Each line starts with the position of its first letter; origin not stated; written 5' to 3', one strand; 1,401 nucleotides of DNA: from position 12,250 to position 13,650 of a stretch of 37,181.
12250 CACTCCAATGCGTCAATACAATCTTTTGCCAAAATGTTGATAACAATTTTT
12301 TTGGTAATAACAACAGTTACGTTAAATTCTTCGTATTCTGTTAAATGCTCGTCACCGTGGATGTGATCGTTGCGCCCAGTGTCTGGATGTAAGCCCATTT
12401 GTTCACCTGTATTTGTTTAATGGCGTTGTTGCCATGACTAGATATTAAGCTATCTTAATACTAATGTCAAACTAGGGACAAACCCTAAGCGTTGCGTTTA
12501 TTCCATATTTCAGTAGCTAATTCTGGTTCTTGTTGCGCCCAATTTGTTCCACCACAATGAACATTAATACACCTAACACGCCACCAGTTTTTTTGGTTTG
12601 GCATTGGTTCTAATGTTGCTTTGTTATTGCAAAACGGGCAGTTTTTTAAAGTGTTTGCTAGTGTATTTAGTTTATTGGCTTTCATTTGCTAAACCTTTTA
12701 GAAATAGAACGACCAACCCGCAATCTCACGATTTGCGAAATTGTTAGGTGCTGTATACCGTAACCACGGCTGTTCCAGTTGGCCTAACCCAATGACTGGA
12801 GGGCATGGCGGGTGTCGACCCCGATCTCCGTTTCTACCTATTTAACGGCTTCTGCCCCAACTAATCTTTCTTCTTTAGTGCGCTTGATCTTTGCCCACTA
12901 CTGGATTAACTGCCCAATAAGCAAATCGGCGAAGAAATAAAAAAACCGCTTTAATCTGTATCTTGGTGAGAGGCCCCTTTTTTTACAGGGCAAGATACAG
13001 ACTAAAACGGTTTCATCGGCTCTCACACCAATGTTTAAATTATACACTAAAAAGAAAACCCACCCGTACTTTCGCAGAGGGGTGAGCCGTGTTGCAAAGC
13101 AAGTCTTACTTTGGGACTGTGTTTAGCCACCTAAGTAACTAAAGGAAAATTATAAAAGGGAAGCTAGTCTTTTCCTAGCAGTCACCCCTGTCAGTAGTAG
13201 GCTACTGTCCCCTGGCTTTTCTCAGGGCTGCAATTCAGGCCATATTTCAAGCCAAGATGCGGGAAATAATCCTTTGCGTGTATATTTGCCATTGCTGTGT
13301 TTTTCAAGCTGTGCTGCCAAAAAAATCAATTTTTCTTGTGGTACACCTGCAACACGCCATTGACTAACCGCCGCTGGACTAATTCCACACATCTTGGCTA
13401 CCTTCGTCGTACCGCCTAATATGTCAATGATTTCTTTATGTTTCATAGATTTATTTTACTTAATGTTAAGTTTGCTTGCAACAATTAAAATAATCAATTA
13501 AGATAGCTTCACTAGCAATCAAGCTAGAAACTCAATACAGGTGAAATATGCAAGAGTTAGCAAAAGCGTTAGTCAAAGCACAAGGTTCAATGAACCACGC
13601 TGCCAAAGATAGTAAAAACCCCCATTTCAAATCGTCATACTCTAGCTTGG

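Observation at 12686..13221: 535-nt ORF-free, highly structured leader with tandem terminators between the cro-like gene and everything downstream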

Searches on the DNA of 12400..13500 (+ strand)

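Call 4: search_rna_families(source=window, start=12400, end=13500, threshold=evalue, max_evalue=10, show_alignments=3)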
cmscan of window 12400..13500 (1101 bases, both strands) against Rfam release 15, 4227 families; matches with E-value up to 10: 6.
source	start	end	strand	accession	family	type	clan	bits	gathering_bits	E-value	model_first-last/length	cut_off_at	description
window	12942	13014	-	RF03638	mir-1537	Gene; miRNA;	-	22.8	63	0.083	1-61/61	no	mir-1537 microRNA precursor family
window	12940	13016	-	RF04170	MIR7723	Gene; miRNA;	-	20.5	200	0.21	1-235/235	no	MIR7723 microRNA precursor family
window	12915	13044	-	RF01479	rli48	Gene; sRNA;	-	18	100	3.6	1-149/149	no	Listeria sRNA rli48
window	12932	13028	-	RF00722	mir-451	Gene; miRNA;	-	16.6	66.5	2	1-71/71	no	mir-451 microRNA precursor family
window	12943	13015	+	RF03566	mir-4875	Gene; miRNA;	-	15.8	90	7.5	1-73/73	no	mir-4875 microRNA precursor family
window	12635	12713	+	RF03402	mir-957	Gene; miRNA;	-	14.3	66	9.2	1-77/77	no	mir-957 microRNA precursor family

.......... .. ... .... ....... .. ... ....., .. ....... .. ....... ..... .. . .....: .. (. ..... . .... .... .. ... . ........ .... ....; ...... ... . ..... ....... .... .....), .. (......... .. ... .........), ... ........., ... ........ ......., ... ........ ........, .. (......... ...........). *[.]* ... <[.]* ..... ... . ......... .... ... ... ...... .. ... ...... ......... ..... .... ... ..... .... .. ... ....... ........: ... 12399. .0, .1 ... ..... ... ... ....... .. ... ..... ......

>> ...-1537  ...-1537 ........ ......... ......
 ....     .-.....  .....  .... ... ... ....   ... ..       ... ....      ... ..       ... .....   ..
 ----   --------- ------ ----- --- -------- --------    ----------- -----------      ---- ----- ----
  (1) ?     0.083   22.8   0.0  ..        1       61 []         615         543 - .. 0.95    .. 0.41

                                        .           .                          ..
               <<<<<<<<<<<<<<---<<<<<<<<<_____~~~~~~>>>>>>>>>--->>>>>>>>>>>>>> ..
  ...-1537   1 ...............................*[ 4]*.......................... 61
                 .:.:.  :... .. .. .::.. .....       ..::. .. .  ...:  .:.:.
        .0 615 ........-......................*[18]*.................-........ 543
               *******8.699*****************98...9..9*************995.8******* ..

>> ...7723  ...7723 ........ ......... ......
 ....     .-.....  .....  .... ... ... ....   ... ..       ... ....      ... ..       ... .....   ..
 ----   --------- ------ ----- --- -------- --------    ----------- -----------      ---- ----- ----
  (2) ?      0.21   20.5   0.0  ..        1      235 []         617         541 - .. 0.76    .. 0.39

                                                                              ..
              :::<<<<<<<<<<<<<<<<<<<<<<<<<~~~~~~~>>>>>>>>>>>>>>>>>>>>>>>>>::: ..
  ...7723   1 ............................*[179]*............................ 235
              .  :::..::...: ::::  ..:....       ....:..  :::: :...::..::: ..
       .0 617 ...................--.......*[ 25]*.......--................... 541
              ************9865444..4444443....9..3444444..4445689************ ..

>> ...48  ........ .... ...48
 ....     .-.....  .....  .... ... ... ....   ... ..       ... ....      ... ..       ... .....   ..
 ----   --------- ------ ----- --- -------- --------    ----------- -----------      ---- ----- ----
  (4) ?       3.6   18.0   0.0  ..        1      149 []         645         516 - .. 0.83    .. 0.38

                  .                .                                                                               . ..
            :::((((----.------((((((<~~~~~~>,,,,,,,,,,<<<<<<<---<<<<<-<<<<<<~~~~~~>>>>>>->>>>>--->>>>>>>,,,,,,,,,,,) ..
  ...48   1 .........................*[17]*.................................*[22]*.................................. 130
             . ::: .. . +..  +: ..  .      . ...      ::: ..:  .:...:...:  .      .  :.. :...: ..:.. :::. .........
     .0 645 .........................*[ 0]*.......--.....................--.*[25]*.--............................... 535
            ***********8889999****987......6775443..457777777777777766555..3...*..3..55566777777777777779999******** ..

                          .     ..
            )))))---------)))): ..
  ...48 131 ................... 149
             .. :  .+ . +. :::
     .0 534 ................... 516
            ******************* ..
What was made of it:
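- On tRNA / tmRNA / tRNA-like element (considered for 12797-12858): No Rfam hit at E <= 10 (call 4).
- Closest known: Satellite phage P4 immunity: CI RNA. Different: No match to the Rfam families at E <= 10 (call 4).
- Closest known: Gifsy-1 prophage IsrK. Different: No Rfam match here (call 4).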

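Call 7: search_dna_similar(query=window:12686-13221:+, collection=phages, mode=distant, max_rows=40)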
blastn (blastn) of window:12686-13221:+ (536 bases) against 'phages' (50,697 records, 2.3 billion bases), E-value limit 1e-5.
Records with a match: 1; places in all: 1; records where one place covers at least 80% of the query: 0.
Best place of each record, by identity: 60-80% 1.
By first word of the organism name: Caudoviricetes 1.
By host as written in the record: - 1.
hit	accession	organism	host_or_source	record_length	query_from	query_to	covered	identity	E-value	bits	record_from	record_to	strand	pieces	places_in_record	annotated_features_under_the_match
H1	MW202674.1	Caudoviricetes sp.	Manatee Spring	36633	306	509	38%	70.8%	7e-19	100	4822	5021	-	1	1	hypothetical protein (x2)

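Call 9: get_annotated_region(hit=H1, flank=3000)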
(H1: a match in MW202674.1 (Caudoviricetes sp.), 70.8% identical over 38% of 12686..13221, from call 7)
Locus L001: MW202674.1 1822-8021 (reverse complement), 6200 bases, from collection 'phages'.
description: Podoviridae sp. isolate ctn9Y15, complete genome.
organism: Caudoviricetes sp. (NCBI taxid 2832643)
taxonomy: Viruses; Duplodnaviria; Heunggongvirae; Uroviricota; Caudoviricetes
host: -; source: Manatee Spring; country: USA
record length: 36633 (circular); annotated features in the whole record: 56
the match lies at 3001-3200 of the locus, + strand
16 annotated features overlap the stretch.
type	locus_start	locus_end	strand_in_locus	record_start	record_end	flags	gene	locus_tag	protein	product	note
CDS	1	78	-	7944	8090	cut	-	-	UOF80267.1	hypothetical protein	-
CDS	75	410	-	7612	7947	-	-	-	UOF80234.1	DNA methyltransferase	-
CDS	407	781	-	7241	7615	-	-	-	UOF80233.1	putative replication protein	-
CDS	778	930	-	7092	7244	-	-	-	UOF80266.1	hypothetical protein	-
CDS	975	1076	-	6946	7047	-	-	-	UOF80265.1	hypothetical protein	-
CDS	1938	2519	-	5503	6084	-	-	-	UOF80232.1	putative acyltransferase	-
CDS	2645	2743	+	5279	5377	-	-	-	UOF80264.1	hypothetical protein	-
CDS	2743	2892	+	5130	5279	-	-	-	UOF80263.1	hypothetical protein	-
CDS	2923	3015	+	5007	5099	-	-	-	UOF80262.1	hypothetical protein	-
CDS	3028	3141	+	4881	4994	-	-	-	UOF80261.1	hypothetical protein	-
CDS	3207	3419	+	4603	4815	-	-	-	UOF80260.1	hypothetical protein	-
CDS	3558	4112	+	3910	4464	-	-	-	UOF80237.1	erf superfamily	-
CDS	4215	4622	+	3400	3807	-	-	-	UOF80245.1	single strand binding protein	-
CDS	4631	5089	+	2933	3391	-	-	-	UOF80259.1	hypothetical protein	-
CDS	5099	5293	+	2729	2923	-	-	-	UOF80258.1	hypothetical protein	-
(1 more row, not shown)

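Call 25: search_rna_families(sources=[L013, L011, L012], threshold=evalue, max_evalue=5)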
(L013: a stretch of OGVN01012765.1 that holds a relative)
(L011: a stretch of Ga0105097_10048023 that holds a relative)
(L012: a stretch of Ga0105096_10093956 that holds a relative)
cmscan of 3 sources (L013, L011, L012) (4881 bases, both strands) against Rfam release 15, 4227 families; matches with E-value up to 5: 5.
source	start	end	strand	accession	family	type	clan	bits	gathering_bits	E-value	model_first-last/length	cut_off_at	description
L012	758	803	+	RF01192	SNORD11B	Gene; snRNA; snoRNA; CD-box;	CL00103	22.8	50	1.6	1-87/87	no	Small nucleolar RNA SNORD11B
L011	1678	1760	+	RF01625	ceN28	Gene; snRNA; snoRNA; CD-box;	-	20.8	70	0.7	1-88/88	no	Caenorhabditis snoRNA ceN28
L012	1435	1492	+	RF00202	snoR66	Gene; snRNA; snoRNA; CD-box;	-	19.7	43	1.8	1-76/76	no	Small nucleolar RNA R66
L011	708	761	+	RF01281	snoR35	Gene; snRNA; snoRNA; CD-box;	CL00053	18.9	40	1.3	1-81/81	no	Small nucleolar RNA snoR35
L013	460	586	+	RF03077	RT-2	Gene; sRNA;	-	16.1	40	1.5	1-222/222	no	RT-2 RNA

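Call 26: search_rna_families(source=L003, start=2600, end=3400, threshold=evalue, max_evalue=5)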
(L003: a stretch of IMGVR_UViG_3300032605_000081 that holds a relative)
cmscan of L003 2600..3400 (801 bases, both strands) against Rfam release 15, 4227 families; matches with E-value up to 5: 4.
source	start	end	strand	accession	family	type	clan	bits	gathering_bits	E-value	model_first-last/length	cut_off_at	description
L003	2830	2910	+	RF04242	mir-5595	Gene; miRNA;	-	21.8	100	0.15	1-72/72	no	mir-5595 microRNA precursor family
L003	2827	2884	+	RF04346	Plastid-ccsA-ndhD-1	Cis-reg;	CL00154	18.8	48.5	0.66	1-57/57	no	Plastid-ccsA-ndhD-1 3UTR RNA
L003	3181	3225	-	RF03731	mir-7371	Gene; miRNA;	-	17.6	62.6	4.4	1-59/59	no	mir-7371 microRNA precursor family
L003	3185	3254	+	RF02515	AfaR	Gene; sRNA;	-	16.8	100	2.5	1-234/234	no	AfaR small RNA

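Call 68: build_rna_model(alignment_id=A4, structure=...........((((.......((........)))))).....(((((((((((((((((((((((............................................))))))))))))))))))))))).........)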
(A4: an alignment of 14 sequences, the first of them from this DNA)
Model R1 built from alignment A4 (14 sequences, 142 columns); structure: as given.
model positions 123; base pairs 29; branch points 1; effective number of sequences 2.28; information 0.59 bits per position. Calibrated on 0.2 Mb of random sequence (short: E-values are rough).
structure used (alignment columns):
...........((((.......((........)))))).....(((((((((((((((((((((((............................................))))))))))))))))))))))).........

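Call 69: search_with_rna_model(model_id=R1, sources=[window, L028, L038, L042, L044, L045, L047, L087, L011, L012, L013, L014, L016, L010, L054, L056, L057, L062, L065, L068, L070, L071, L072, L073, L074, L075, L076, L077, L078, L079, L080, L081, L082, L083, L084, L085, L086, L088, L089, L090, L091, L092, L093, L094, L095, L096, L097, L098, L099, L100, L101, L102, L103, L104, L105, L106, L107, L108, L109, L110, L111, L112, L029, L036, L033, L034, L041, L046, L048, L051, L052, L053, L061, L064, L066, L069], max_evalue=0.1)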
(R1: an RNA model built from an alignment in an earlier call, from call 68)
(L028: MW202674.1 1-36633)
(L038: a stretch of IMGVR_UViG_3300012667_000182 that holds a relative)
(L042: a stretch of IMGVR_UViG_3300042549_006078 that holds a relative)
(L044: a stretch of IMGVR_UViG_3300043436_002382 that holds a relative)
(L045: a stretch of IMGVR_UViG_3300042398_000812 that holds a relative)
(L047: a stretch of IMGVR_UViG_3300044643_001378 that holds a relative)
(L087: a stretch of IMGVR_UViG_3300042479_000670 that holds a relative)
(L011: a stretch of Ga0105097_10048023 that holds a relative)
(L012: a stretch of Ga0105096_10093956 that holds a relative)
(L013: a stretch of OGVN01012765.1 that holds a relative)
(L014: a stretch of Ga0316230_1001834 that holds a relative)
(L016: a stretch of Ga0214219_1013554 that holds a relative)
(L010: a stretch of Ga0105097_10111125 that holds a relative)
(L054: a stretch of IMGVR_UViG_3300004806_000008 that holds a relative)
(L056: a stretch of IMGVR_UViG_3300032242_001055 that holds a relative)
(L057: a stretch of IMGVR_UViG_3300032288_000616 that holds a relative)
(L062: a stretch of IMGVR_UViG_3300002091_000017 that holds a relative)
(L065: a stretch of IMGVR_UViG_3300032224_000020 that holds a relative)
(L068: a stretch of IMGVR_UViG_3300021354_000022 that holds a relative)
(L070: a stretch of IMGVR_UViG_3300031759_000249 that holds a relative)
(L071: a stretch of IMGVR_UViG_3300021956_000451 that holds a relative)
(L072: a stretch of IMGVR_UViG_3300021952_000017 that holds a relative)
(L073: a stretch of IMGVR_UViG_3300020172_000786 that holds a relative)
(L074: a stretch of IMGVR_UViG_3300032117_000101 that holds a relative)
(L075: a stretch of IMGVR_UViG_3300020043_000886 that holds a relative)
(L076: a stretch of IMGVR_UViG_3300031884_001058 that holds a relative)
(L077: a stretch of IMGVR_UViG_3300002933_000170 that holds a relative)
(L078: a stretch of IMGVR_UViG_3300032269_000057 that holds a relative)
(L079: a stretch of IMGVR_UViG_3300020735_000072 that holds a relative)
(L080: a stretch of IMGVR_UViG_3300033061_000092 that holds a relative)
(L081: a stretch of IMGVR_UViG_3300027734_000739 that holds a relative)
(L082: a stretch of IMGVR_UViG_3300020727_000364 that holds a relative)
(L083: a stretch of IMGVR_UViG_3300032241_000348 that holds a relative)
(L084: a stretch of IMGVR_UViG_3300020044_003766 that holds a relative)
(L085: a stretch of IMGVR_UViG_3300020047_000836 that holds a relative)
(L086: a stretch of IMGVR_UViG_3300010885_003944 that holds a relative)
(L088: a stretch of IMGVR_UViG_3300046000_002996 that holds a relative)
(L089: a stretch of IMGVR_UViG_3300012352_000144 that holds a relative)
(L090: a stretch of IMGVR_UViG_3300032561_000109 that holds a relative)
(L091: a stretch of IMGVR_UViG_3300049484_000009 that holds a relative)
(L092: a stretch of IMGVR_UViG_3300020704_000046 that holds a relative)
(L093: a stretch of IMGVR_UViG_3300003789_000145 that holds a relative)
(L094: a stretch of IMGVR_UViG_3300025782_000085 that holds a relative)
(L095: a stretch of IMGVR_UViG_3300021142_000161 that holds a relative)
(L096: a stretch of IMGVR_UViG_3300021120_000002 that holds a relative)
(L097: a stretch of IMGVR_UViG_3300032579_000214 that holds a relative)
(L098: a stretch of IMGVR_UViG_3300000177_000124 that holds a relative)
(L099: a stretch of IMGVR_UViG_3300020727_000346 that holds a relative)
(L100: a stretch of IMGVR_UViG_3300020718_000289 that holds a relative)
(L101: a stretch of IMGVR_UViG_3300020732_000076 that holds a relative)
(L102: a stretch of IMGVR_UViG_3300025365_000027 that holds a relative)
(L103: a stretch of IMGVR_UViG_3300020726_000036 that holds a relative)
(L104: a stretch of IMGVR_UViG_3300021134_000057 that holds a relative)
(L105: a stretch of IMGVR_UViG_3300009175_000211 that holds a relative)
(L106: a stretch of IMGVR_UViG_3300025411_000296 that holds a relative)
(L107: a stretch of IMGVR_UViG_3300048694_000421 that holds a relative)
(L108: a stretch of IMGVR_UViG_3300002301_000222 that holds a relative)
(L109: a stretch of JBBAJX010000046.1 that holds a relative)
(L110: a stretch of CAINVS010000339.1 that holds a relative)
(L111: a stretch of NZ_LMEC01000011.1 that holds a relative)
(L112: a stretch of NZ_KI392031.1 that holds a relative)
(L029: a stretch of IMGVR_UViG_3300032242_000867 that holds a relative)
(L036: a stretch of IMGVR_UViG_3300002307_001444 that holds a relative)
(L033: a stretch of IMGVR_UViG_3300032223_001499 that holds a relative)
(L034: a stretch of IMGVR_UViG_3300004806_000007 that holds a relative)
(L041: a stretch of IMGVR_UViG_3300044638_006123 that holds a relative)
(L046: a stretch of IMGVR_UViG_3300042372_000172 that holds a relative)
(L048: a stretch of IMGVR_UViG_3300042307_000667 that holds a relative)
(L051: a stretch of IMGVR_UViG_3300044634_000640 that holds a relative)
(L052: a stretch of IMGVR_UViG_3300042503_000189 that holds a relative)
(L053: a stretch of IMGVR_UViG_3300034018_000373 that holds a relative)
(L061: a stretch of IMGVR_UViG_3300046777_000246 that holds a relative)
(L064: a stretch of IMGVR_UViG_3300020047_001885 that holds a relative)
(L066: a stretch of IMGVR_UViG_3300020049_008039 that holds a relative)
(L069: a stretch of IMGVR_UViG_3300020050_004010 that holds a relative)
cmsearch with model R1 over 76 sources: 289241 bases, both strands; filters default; matches with E-value up to 0.1: 38.
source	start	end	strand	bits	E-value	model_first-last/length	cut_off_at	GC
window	12935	13044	-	115.6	1e-25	1-123/123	no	0.36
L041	1995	2120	+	113.9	2.7e-25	1-123/123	no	0.37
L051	1897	2015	+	111.4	1.1e-24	1-123/123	no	0.41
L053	1897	2015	+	111.4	1.1e-24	1-123/123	no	0.41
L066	898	1006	+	105.4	3.7e-23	1-123/123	no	0.44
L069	1736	1844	+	105.4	3.7e-23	1-123/123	no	0.44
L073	1717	1850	+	73.2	4.3e-15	1-123/123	no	0.44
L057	1737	1870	+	66.8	1.8e-13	1-123/123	no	0.48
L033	1492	1644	+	65.7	3.3e-13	1-123/123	no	0.37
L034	1908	2060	+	62.2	2.5e-12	1-123/123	no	0.37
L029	1805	1952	+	59.9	9.5e-12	1-123/123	no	0.36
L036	1908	2057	+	59.7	1.1e-11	1-123/123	no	0.37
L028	4966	5118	+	55.4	1.3e-10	1-123/123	no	0.39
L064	1737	1900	+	44.8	5.8e-08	1-123/123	no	0.39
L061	1737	1900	+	44.6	6.6e-08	1-123/123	no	0.39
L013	660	799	+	35.4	1.3e-05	1-123/123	no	0.38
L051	1928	2008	-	33.1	4.8e-05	32-115/123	no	0.44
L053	1928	2008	-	33.1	4.8e-05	32-115/123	no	0.44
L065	485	624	+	33.1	4.9e-05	1-123/123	no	0.36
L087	1737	1870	+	32.5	6.8e-05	1-123/123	no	0.41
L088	1737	1870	+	32.5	6.8e-05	1-123/123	no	0.41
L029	1832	1956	-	30.6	0.0002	1-123/123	no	0.35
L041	2018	2122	-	30.6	0.0002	1-123/123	no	0.36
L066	930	999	-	27.8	0.001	32-115/123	no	0.46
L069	1768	1837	-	27.8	0.001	32-115/123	no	0.46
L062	2542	2648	+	26.6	0.002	1-123/123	no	0.31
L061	1772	1926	-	24.9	0.0055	1-123/123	no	0.38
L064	1772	1926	-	24.9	0.0055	1-123/123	no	0.38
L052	1876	2010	+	24.3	0.008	1-123/123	no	0.44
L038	1875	2009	+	23.6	0.012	1-123/123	no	0.45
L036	1936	2060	-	23.1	0.016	1-123/123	no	0.37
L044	1872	2008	+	21.4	0.042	1-123/123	no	0.46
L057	1770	1895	-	20.9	0.057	1-123/123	no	0.48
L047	1970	2102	+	20.8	0.059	1-123/123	no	0.43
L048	1970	2102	+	20.8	0.059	1-123/123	no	0.43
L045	1871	2003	+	20.7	0.061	1-123/123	no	0.43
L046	1875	2007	+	20.7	0.062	1-123/123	no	0.43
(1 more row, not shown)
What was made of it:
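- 12943..13013 (-): SL2 terminator hairpin: S2a 12991-13013, A-rich-loop mini-hairpin 12974-12990, single-stranded S1b 12965-12973 (CCUCUCACC), S2b 12943-12965. The covariance-model hit covers 12935-13044 at 115.6 bits (call 69).
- Checked: The covariance model scores 115.6 bits on minus against 37 on plus (call 69).
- The model scores 115.6 bits on minus against 37 on plus (call 69). The model scores 115.6 bits against 37 (call 69).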
